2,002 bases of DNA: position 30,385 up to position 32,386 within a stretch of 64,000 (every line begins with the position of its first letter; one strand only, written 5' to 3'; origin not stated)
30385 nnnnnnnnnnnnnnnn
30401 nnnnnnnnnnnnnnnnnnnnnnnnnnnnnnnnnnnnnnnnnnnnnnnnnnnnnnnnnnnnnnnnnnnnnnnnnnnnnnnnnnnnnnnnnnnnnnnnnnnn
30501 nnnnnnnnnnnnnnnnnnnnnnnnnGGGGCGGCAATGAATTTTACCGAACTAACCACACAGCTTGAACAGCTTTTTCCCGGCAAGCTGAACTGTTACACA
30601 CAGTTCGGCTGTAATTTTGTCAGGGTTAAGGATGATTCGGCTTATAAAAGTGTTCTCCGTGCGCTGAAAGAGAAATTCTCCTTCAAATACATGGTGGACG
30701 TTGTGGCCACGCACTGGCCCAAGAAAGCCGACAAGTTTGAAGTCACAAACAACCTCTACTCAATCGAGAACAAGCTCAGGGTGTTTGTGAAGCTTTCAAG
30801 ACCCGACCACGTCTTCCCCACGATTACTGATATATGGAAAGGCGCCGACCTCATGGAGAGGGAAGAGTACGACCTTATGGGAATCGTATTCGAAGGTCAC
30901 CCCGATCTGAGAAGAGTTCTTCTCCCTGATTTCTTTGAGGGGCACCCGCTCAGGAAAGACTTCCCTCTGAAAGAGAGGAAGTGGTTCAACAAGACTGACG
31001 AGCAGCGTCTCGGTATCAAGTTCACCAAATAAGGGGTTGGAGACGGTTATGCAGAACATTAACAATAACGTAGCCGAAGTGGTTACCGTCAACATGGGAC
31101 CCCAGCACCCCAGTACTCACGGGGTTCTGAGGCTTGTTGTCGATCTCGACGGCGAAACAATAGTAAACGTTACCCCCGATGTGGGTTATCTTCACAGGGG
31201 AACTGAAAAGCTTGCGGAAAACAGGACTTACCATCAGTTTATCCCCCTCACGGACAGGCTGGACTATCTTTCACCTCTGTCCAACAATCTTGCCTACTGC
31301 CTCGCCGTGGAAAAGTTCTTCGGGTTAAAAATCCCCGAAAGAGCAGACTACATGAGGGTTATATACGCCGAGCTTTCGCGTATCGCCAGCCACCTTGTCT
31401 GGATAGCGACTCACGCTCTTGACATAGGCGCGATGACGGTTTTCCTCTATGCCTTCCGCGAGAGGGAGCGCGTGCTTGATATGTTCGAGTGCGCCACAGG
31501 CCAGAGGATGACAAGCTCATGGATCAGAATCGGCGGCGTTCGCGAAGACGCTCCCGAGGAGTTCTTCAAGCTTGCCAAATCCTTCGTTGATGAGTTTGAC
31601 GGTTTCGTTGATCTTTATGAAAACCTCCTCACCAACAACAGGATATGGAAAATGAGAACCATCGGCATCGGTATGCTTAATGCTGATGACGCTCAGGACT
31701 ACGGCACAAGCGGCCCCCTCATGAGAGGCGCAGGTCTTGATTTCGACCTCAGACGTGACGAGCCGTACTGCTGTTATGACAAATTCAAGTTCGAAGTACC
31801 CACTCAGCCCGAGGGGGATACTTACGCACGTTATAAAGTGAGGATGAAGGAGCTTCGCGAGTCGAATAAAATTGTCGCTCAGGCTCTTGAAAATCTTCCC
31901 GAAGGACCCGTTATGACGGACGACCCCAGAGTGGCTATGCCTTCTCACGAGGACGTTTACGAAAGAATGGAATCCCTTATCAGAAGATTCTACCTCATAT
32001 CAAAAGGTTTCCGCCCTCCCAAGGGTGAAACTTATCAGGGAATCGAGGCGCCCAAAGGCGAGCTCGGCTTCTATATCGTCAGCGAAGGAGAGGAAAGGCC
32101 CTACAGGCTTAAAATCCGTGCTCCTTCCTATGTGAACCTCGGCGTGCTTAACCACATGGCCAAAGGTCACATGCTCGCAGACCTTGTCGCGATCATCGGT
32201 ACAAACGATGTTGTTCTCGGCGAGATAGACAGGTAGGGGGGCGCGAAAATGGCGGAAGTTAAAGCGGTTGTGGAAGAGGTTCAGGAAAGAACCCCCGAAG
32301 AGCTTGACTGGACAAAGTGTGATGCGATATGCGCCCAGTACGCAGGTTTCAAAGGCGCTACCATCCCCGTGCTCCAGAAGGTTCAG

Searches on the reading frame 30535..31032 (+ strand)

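Call 6: search_protein_families(library=pfam, proteins=[window:30535-31032:+])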
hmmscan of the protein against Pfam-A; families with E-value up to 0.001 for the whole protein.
window:30535-31032:+ (165 aa): 1 family
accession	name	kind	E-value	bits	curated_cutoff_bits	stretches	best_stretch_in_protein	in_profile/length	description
PF00329.25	Complex1_30kDa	-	8.8e-39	133.3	22.5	1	35-148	6-123/124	Respiratory-chain NADH dehydrogenase, 30 Kd subunit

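Call 7: search_protein_families(library=ncbifam, proteins=[window:30535-31032:+])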
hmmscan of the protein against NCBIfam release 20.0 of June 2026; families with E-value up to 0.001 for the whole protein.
window:30535-31032:+ (165 aa): 17 families
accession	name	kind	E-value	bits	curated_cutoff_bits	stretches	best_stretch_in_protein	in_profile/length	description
TIGR01961.1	NuoC_fam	subfamily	3.1e-35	121.4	122.45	1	34-146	7-121/122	NADH (or F420H2) dehydrogenase, subunit C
NF004733.0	PRK06074.1-5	equivalog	1.8e-29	102.9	225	1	24-146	28-152/203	NADH-quinone oxidoreductase subunit C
NF004737.0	PRK06074.2-4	equivalog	1.8e-29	102.6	144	1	29-156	16-137/150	NADH-quinone oxidoreductase subunit C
NF005832.0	PRK07735.1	equivalog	5e-28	98.5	431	1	33-143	312-423/430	NADH-quinone oxidoreductase subunit C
NF006304.0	PRK08491.1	equivalog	1.2e-24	87.3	228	1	18-147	50-178/263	NADH-quinone oxidoreductase subunit C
NF004730.0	PRK06074.1-1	equivalog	2e-24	86.5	193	1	5-147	7-160/200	NADH-quinone oxidoreductase subunit C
NF005856.0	PRK07785.1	equivalog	5.6e-24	85.3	224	1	40-145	114-224/246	NADH-quinone oxidoreductase subunit C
NF009808.0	PRK13292.1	equivalog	7e-22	77.1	1156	1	5-148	226-378/791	NADH-quinone oxidoreductase subunit B/C/D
NF004732.0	PRK06074.1-4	equivalog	3.9e-21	75.9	376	1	62-147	111-199/250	NADH-quinone oxidoreductase subunit C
NF004731.0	PRK06074.1-3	equivalog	4.6e-21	75.6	303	1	39-147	38-149/207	NADH-quinone oxidoreductase subunit C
NF009141.0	PRK12494.1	equivalog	9.7e-21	74.4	175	1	78-143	98-163/175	NAD(P)H-quinone oxidoreductase subunit J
NF008728.0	PRK11742.1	equivalog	2.6e-20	72.3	840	1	64-146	91-175/598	NADH-quinone oxidoreductase subunit C/D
NF004734.0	PRK06074.2-1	equivalog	9.1e-18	64.8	169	1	29-151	30-157/164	NADH-quinone oxidoreductase subunit C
NF004736.0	PRK06074.2-3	equivalog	2.7e-17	63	239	1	41-144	55-158/183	NADH-quinone oxidoreductase subunit C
NF040611.1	F420_dehyd_FpoC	exception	2.2e-15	56.9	220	1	32-143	33-146/158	F420H2 dehydrogenase subunit FpoC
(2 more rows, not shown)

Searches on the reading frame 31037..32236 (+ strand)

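Call 6: search_protein_families(library=pfam, proteins=[window:31037-32236:+])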
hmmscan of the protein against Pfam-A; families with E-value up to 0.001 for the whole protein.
window:31037-32236:+ (399 aa): 1 family
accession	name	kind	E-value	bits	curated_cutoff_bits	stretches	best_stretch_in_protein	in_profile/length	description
PF00346.24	Complex1_49kDa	-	3.2e-115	384.3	24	1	129-399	1-271/271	Respiratory-chain NADH dehydrogenase, 49 Kd subunit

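Call 7: search_protein_families(library=ncbifam, proteins=[window:31037-32236:+])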
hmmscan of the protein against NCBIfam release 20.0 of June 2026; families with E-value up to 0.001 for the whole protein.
window:31037-32236:+ (399 aa): 9 families
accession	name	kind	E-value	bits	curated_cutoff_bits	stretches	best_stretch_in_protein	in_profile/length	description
TIGR01962.1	NuoD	equivalog_domain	4.1e-173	575.7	459.35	1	16-399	3-386/386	NADH dehydrogenase (quinone) subunit D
NF004739.1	PRK06075.1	equivalog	1e-166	554.5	360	1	17-399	2-384/384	NADH-quinone oxidoreductase subunit D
NF008974.0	PRK12322.1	equivalog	4.3e-152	506.3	522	2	14-314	5-306/366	NADH-quinone oxidoreductase subunit D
NF009808.0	PRK13292.1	equivalog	5.4e-146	487.5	1156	1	11-399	403-791/791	NADH-quinone oxidoreductase subunit B/C/D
NF008728.0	PRK11742.1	equivalog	1e-129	433.6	840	1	10-399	209-598/598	NADH-quinone oxidoreductase subunit C/D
NF005649.0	PRK07415.1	equivalog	1.9e-120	402.6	583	1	12-399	7-394/394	NAD(P)H-quinone oxidoreductase subunit H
NF040602.1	F420_dehyd_FpoD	exception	3.6e-112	375.1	600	1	16-399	8-372/372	F420H2 dehydrogenase subunit FpoD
NF033181.1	NiFeSe_hydrog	equivalog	0.00032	19.7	600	0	29-122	14-106/507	nickel-dependent hydrogenase large subunit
TIGR03295.1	frhA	equivalog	0.00052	19.1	392.5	1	28-198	14-196/412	coenzyme F420 hydrogenase subunit alpha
